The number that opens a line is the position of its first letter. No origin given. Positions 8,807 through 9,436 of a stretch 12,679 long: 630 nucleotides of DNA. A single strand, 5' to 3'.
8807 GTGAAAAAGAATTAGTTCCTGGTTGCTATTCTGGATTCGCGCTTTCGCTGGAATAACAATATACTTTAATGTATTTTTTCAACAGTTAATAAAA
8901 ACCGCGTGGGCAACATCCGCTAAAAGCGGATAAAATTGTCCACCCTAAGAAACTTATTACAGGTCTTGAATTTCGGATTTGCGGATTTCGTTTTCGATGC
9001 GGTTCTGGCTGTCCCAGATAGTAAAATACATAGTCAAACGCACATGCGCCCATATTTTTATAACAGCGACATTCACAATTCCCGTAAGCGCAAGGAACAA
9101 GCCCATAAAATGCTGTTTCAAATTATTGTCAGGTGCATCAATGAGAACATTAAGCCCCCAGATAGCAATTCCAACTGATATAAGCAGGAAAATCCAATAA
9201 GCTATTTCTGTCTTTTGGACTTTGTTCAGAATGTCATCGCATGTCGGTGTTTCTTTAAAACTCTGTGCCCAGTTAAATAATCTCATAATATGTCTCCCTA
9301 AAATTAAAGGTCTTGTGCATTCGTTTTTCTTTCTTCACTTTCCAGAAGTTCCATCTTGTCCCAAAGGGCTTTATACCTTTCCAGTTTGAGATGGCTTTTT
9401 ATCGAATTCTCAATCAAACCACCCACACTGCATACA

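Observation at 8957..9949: Compact minus-strand module: DUF2089-like HTH protein plus two paralogous small 2-TM proteins ending in QDL, not recognisable as a described system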

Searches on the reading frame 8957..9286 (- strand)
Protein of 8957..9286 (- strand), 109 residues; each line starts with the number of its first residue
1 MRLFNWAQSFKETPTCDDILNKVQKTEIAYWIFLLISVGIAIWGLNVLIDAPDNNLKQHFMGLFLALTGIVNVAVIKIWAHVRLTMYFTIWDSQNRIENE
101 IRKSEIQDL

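Call 3: search_protein_families(library=pfam, proteins=[window:8957-9286:-], max_evalue=1)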
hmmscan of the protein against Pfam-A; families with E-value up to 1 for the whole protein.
window:8957-9286:- (109 aa): 1 family
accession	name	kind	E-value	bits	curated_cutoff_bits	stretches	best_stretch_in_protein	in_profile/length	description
PF03619.22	Solute_trans_a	-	0.043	13.6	24.9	1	25-75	159-212/267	Organic solute transporter Ostalpha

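Call 4: search_protein_families(library=ncbifam, proteins=[window:8957-9286:-], max_evalue=1)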
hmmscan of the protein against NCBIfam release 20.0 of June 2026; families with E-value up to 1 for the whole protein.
window:8957-9286:- (109 aa): 0 families

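Call 7: search_protein_families(library=padloc, proteins=[window:8957-9286:-], max_evalue=1)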
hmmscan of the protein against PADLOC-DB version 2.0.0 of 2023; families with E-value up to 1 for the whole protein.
window:8957-9286:- (109 aa): 0 families

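Call 8: search_protein_families(library=phrogs, proteins=[window:8957-9286:-], max_evalue=1)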
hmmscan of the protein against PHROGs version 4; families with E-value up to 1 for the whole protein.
window:8957-9286:- (109 aa): 5 families
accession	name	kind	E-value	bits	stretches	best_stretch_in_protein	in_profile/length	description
phrog_30039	-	unknown function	0.0085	17.3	0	61-94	1-31/63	-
phrog_8398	-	unknown function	0.0093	16.4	1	22-78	126-182/301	-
phrog_36842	-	unknown function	0.033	15.2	1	20-43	16-39/41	-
phrog_23721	-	unknown function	0.077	14.4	1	30-81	5-49/60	-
phrog_37717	-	unknown function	0.48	11.9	1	26-89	4-64/66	-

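Call 9: find_homologous_proteins(query=window:8957-9286:-, max_evalue=0.01)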
Query window:8957-9286:- (109 aa): 52 proteins with E <= 0.01 among 53 candidates.
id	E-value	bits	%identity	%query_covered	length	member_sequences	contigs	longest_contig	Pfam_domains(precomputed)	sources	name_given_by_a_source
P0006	4.6e-67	241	100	100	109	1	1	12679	-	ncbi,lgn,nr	ncbi:MAG: hypothetical protein PHF37_07890 [Phycisphaerae bacterium]|nr:hypothetical protein [Phycis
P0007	6.8e-49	182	72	100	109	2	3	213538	-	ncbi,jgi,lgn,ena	-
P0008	7.8e-49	182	72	100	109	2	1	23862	-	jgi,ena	jgi:hypothetical protein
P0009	1.8e-48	181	72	100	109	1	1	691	-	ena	-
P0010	2.8e-48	180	71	100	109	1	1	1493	-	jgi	jgi:hypothetical protein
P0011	3.9e-47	177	70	100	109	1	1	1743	-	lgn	-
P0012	1.4e-46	175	69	100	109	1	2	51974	-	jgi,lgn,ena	-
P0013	9.9e-46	172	71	100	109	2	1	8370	-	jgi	jgi:hypothetical protein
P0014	1.2e-45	172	71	100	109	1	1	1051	-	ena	-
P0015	1.5e-45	172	70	100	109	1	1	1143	-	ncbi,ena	-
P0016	2.1e-45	171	72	98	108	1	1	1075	-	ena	-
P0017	5.4e-45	170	69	100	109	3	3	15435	-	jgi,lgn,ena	-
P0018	9.8e-45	169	71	100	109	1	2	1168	-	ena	-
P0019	1.9e-44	168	65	100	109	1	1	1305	-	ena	-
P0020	2.4e-44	168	62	100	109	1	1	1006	-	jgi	jgi:hypothetical protein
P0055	1.4e-26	110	50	100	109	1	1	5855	-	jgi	-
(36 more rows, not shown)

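Call 12: find_encoding_contigs(protein=P0007, flank=6000, max_places=3)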
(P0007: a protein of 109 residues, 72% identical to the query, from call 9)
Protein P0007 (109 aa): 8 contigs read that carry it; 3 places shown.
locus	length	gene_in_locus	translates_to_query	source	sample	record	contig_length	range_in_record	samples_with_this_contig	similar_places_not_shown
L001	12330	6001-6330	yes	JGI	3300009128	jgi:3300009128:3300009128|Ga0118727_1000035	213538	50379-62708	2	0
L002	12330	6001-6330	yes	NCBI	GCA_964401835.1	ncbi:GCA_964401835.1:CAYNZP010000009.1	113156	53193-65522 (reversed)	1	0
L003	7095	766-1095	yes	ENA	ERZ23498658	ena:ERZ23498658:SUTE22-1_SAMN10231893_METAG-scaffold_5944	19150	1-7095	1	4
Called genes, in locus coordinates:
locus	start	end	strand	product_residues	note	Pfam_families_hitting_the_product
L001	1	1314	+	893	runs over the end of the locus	PF00521:DNA_topoisoIV, PF03989:DNA_gyraseA_C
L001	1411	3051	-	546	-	PF16697:Yop-YscD_cpl, PF00498:FHA, PF01590:GAF, PF13185:GAF_2, PF13492:GAF_3, PF02518:HATPase_c, PF14501:HATPase_c_5 (weak)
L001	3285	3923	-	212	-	PF00753:Lactamase_B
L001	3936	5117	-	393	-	PF00334:NDK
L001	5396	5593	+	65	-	-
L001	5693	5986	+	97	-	PF09862:DUF2089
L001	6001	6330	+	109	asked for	-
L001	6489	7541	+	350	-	PF04041:Glyco_hydro_130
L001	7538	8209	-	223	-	PF01791:DeoC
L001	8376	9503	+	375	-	PF13439:Glyco_transf_4, PF13477:Glyco_trans_4_2, PF13579:Glyco_trans_4_4, PF20706:GT4-conflict, PF00534:Glycos_transf_1, PF13692:Glyco_trans_1_4, PF13524:Glyco_trans_1_2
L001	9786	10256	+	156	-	PF02381:MraZ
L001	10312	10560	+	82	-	-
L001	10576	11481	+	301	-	PF01795:Methyltransf_5, PF01728:FtsJ (weak), PF13649:Methyltransf_25 (weak), PF13847:Methyltransf_31 (weak)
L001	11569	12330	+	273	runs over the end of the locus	PF01476:LysM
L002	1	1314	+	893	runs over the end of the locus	PF00521:DNA_topoisoIV, PF03989:DNA_gyraseA_C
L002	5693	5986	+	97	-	PF09862:DUF2089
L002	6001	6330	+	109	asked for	-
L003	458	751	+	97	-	PF09862:DUF2089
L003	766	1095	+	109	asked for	-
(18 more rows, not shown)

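Call 14: find_encoding_contigs(protein=P0012, flank=5000, max_places=2)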
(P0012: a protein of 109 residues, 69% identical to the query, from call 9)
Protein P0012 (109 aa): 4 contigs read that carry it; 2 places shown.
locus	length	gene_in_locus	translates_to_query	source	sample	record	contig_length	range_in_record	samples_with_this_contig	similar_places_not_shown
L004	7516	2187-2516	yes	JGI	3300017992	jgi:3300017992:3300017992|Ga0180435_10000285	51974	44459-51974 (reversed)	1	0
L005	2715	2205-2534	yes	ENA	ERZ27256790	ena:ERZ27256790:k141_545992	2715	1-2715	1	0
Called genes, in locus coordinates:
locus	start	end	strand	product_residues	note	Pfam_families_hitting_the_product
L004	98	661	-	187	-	PF02463:SMC_N (faint), PF00005:ABC_tran, PF13304:AAA_21 (weak)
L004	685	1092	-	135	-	PF00392:GntR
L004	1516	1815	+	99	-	PF09862:DUF2089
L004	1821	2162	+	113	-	-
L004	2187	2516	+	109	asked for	-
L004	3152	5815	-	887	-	PF01624:MutS_I, PF05188:MutS_II, PF05192:MutS_III, PF05190:MutS_IV, PF00488:MutS_V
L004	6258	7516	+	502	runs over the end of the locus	PF15892:BNR_4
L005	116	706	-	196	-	PF02463:SMC_N (faint), PF00005:ABC_tran, PF13304:AAA_21 (weak)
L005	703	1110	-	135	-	PF00392:GntR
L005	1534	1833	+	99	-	PF09862:DUF2089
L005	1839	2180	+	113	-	-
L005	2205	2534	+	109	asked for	-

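Call 15: find_encoding_contigs(protein=P0055, flank=5000, max_places=2)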
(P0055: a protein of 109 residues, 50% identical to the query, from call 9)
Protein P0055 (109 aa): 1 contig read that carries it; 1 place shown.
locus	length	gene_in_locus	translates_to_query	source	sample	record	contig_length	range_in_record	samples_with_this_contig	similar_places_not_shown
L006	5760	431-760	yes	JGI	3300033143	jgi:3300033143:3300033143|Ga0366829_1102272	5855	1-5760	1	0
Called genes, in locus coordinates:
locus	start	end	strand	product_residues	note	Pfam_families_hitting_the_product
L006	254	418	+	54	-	PF09862:DUF2089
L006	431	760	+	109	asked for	-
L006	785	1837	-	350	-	PF00217:ATP-gua_Ptrans, PF27454:McsB_C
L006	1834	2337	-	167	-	PF02151:UVR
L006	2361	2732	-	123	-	PF01242:PTPS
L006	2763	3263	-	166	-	PF01467:CTP_transf_like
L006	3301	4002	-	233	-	-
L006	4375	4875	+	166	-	-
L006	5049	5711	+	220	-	PF03783:CsgG (weak)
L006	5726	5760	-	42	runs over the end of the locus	?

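Call 31: find_related_loci(query=A3, collection=genome_contigs, flank=4000)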
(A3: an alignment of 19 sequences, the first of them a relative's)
Query A3 (109 aa) in genome_contigs; peptide patterns used: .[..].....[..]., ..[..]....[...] (x = any residue, [..] = any of these).
46 stretches matched a pattern; 6 encode a relative of the query (tblastn E <= 1e-3); 6 distinct loci.
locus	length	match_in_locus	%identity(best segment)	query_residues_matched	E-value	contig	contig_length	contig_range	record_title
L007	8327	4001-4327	72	1-109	3e-54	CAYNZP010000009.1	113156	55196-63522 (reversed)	MAG TPA_asm: uncultured Planctomycetaceae bacterium isolate SRP077602_co10_423 genome assembly, contig: NODE_300_length_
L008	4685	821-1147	66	1-109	1e-49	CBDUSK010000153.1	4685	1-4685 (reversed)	MAG TPA_asm: uncultured Phycisphaerae bacterium isolate SRR22302355_concoct_44 genome assembly, contig: ERZ25746546.9002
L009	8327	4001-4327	61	1-109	3e-47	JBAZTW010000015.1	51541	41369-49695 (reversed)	MAG: Phycisphaerae bacterium isolate SO_2017_GW1_212 NODE_3339_length_51541_cov_1.405590_OW334_2017, whole genome shotgu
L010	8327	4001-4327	61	1-109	3e-46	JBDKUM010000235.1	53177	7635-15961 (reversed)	MAG: Phycisphaerales bacterium isolate 8_bin.133 c_000001028926, whole genome shotgun sequence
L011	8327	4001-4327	51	1-109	1e-38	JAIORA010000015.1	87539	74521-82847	MAG: Anaerohalosphaeraceae bacterium isolate SMBSF06 20071_Bin_3_contigs_1_c_000000000045, whole genome shotgun sequence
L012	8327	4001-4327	56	1-109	1e-38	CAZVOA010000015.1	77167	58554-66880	MAG TPA_asm: uncultured Pirellulales bacterium isolate SRP192927_co3_108 genome assembly, contig: NODE_501_length_77167_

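Call 33: find_related_loci(query=A3, collection=metagenome_contigs, flank=4000)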
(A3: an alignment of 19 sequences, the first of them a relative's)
Query A3 (109 aa) in metagenome_contigs; peptide patterns used: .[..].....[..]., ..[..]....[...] (x = any residue, [..] = any of these).
75 stretches matched a pattern; 33 encode a relative of the query (tblastn E <= 1e-3); 33 distinct loci.
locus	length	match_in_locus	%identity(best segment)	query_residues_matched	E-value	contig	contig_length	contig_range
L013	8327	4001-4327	73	1-109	4e-55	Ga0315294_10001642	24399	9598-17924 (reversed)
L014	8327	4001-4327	73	1-109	4e-55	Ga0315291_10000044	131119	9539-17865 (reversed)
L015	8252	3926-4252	69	1-109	4e-52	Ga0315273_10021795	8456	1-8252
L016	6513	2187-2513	69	1-109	2e-51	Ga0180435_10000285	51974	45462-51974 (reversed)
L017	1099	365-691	65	1-109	7e-53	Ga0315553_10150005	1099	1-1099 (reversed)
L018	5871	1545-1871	69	1-109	4e-50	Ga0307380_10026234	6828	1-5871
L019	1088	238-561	69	1-108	1e-52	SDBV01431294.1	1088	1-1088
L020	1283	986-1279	72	1-98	4e-51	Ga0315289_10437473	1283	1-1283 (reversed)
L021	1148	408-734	65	1-109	7e-51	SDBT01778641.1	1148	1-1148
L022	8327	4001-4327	62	1-109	3e-48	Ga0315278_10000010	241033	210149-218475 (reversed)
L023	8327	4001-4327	62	1-109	3e-48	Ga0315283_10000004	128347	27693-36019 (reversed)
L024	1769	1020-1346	64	1-109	4e-48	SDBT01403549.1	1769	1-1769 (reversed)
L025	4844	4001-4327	64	1-109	4e-47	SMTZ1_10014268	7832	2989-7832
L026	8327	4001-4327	61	1-109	8e-47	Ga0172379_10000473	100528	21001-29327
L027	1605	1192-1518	61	1-109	3e-47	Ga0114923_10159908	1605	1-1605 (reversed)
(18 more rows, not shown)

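Call 57: predict_structure(alignment_id=A3)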
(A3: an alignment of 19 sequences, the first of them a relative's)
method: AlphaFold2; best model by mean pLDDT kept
length: 109 residues; sequences in the alignment: 19
mean_pLDDT: 81.3   pTM: 0.57
mean pLDDT of the five models: 81.3, 79.7, 78.5, 76.9, 76.5
residues with pLDDT >= 90: 43; 70-90: 47; 50-70: 13; < 50: 6
segments of 3 or more residues with pLDDT < 50: 1-5
pLDDT, mean of each block of 10 residues (from residue 1): 47 70 88 93 92 88 93 92 84 74 72
secondary structure, 60 per line:
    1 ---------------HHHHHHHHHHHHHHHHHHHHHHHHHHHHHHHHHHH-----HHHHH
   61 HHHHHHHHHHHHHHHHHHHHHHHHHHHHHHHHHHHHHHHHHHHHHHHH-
elements in order: H16-50 H56-108

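Call 84: fold_search(model_id=the predicted structure, library=pdb)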
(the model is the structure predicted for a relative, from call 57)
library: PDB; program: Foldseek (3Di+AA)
matches with E <= 10: 365; with E <= 0.001: 0
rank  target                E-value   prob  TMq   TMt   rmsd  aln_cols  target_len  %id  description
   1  4o93_A                6.5e-01  0.90  0.46  0.53   7.7        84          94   17  Crystal structure of Thermus thermophilis transhydrogeanse domain II dimer (released 2014-12-31)
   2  6ysl_C                9.7e-01  0.66  0.46  0.23   7.6       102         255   13  Structure of the flagellar MotAB stator complex from Bacillus subtilis (released 2020-08-12)
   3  6grj_F                1.0e+00  0.93  0.61  0.24   3.9        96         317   14  Structure of the AhlB pore of the tripartite alpha-pore forming toxin, AHL, from Aeromonas hydrophila. (released 2019-07-03)
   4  3zx6_A                1.1e+00  0.97  0.63  0.25   2.5        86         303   12  Structure of Hamp(AF1503)-Tsr fusion - Hamp (A291V) mutant (released 2012-02-29)
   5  6h2f_F                1.1e+00  0.63  0.47  0.20   5.3        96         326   10  Structure of the pre-pore AhlB of the tripartite alpha-pore forming toxin, AHL, from Aeromonas hydrophila. (released 2019-07-10)
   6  6grj_I                1.2e+00  0.96  0.64  0.25   3.2        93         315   15  Structure of the AhlB pore of the tripartite alpha-pore forming toxin, AHL, from Aeromonas hydrophila. (released 2019-07-03)
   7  6s1k_E                1.2e+00  0.96  0.67  0.71   4.2        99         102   12  E. coli Core Signaling Unit, carrying QQQQ receptor mutation (released 2020-01-22)
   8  9k49_B                1.2e+00  0.66  0.50  0.29   4.5        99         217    9  Cryo-EM structure of inner membrane TolQRA complex in CYMAL-6-Neopentyl Glycol detergent micelles (released 2025-07-09)
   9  1cow_G                1.2e+00  0.75  0.54  0.49   7.8       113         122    9  BOVINE MITOCHONDRIAL F1-ATPASE COMPLEXED WITH AUROVERTIN B (released 1996-08-17)
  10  7a0g_BBB              1.2e+00  0.54  0.44  0.19   5.6        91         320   10  Structure of the SmhB pore of the tripartite alpha-pore forming toxin, Smh, from Serratia marcescens. (released 2021-03-31)
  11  2iw5_A                1.2e+00  0.21  0.27  0.06  10.8        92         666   13  Structural Basis for CoREST-Dependent Demethylation of Nucleosomes by the Human LSD1 Histone Demethylase (released 2006-08-09)
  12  7a0g_FFF              1.3e+00  0.94  0.62  0.25   3.4        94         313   15  Structure of the SmhB pore of the tripartite alpha-pore forming toxin, Smh, from Serratia marcescens. (released 2021-03-31)
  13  8f2k_G                1.4e+00  0.47  0.39  0.42   7.0        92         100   13  Structure of yeast F1-ATPase determined with 100 micromolar cruentaren A (released 2023-04-05)
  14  5jdh                  1.4e+00  0.23  0.34  0.13  14.9        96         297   18  Structural mechanisms of extracellular ion exchange and induced binding-site occlusion in the sodium-calcium exchanger N (released 2016-05-11)
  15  6h2f_A                1.4e+00  0.89  0.54  0.21   3.8        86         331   13  Structure of the pre-pore AhlB of the tripartite alpha-pore forming toxin, AHL, from Aeromonas hydrophila. (released 2019-07-10)
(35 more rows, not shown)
